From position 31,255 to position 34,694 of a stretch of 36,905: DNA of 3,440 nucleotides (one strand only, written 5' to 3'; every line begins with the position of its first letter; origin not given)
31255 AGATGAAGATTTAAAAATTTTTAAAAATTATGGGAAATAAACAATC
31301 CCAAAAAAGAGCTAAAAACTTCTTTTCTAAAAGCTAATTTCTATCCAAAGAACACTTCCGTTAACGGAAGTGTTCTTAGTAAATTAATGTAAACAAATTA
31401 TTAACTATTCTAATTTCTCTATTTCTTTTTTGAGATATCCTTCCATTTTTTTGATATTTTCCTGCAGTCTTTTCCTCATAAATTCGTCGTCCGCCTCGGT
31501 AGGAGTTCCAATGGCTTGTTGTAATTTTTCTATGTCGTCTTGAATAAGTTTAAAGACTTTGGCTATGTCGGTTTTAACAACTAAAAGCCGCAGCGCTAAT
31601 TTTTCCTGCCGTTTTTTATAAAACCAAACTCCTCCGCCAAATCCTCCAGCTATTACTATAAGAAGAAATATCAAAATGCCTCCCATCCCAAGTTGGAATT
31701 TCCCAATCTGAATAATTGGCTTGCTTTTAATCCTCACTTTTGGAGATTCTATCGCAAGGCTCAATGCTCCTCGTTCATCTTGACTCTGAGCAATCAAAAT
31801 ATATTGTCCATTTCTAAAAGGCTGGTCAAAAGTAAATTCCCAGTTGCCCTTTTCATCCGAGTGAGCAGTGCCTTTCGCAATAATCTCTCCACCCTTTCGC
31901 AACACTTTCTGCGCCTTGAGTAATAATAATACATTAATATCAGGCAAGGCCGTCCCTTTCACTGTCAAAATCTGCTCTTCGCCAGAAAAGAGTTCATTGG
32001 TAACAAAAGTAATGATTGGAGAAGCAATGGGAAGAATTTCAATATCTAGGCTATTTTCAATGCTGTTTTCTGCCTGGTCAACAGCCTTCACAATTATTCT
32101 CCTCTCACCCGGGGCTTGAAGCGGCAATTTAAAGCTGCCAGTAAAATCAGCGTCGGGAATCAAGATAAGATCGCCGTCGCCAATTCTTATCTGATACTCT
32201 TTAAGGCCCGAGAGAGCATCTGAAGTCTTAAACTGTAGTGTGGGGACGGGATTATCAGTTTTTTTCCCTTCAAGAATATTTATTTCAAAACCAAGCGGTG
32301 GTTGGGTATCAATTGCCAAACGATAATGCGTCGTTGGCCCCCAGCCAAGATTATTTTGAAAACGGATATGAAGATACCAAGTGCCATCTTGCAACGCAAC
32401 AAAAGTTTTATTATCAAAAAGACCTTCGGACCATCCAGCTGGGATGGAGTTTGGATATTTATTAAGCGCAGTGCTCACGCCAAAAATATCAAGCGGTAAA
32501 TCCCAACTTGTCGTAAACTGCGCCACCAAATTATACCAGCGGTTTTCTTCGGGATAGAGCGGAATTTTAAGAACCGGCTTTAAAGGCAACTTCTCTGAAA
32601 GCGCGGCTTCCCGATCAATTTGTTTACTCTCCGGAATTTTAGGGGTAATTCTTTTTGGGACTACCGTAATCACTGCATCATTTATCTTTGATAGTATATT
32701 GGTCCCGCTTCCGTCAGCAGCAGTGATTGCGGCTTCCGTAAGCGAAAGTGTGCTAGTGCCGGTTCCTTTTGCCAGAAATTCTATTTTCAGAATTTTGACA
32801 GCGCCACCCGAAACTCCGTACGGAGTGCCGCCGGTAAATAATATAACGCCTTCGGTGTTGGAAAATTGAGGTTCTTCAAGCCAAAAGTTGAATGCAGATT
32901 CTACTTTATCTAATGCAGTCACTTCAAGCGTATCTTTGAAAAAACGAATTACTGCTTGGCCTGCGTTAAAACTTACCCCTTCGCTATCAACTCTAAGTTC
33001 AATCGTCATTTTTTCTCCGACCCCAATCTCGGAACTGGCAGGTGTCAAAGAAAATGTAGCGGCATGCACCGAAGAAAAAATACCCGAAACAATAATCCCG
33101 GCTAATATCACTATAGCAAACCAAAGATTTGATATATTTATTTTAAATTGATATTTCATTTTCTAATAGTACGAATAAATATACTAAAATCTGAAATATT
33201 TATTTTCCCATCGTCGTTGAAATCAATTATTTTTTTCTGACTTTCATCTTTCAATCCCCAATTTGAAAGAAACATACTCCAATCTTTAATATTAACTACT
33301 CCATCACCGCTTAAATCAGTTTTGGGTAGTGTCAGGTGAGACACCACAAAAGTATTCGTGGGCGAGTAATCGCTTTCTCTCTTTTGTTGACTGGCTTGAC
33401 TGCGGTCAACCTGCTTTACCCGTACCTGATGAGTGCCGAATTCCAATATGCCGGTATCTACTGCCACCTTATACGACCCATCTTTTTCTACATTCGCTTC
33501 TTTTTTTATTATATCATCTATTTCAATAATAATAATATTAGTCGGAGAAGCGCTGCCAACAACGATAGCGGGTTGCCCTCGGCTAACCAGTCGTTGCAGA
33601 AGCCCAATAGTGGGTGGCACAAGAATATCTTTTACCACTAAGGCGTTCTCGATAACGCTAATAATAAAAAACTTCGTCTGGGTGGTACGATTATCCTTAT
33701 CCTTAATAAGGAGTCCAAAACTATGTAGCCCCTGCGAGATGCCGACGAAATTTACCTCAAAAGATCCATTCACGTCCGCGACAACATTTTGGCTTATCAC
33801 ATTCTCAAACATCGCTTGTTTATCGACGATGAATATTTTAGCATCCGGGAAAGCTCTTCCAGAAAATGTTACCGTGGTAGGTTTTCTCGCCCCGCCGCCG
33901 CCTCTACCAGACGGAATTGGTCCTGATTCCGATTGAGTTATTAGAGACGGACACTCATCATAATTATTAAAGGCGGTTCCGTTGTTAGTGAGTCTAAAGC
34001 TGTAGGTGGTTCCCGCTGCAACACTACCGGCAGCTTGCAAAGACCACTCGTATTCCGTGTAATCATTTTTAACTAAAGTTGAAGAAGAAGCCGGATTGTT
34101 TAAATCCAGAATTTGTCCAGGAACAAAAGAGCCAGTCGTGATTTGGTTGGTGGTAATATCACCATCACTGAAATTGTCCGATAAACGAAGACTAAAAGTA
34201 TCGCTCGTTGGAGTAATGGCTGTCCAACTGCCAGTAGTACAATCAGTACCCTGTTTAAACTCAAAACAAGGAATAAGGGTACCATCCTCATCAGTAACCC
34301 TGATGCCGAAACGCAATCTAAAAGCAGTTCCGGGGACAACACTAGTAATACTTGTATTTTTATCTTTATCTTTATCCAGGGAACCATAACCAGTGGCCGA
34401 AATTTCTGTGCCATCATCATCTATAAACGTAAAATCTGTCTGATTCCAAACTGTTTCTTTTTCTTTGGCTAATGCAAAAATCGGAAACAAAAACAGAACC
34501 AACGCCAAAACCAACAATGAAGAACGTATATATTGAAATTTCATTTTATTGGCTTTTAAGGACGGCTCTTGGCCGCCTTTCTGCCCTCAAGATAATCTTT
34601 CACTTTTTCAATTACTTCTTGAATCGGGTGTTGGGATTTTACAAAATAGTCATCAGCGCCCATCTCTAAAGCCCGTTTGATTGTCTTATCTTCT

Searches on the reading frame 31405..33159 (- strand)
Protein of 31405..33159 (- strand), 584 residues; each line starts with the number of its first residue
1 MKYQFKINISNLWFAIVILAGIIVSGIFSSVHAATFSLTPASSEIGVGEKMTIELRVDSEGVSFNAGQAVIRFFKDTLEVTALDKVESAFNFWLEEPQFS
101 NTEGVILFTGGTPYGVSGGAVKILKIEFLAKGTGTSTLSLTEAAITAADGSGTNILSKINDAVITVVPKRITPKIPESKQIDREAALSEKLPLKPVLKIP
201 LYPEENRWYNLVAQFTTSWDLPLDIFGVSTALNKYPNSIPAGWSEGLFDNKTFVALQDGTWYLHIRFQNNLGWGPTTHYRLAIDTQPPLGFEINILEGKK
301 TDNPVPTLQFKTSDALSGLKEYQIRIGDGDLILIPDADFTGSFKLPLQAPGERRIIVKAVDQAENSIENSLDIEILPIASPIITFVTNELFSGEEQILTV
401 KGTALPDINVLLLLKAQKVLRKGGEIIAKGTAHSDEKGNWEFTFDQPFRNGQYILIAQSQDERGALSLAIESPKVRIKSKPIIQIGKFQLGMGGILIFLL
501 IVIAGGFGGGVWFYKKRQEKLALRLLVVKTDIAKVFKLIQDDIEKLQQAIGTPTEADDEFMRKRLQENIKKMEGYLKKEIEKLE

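Call 83: search_protein_families(library=pfam, proteins=[window:31405-33159:-], max_evalue=0.001)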
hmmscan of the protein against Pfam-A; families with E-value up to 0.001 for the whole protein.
window:31405-33159:- (584 aa): 2 families
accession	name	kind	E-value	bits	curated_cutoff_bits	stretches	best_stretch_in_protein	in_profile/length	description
PF19077.6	Big_13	-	5e-06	27.4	27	0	429-464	53-88/102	Bacterial Ig-like domain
PF17936.7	Big_6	-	0.00043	20.9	27.6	0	418-469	28-76/83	Bacterial Ig domain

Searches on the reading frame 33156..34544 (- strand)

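Call 83: search_protein_families(library=pfam, proteins=[window:33156-34544:-], max_evalue=0.001)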
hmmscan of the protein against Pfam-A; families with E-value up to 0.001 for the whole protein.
window:33156-34544:- (462 aa): 2 families
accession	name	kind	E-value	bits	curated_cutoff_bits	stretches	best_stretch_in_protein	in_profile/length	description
PF00404.24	Dockerin_1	-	4.3e-07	30.5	22.9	1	409-460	2-56/57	Dockerin type I domain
PF17936.7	Big_6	-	0.00027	21.6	27.6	0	224-285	14-71/83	Bacterial Ig domain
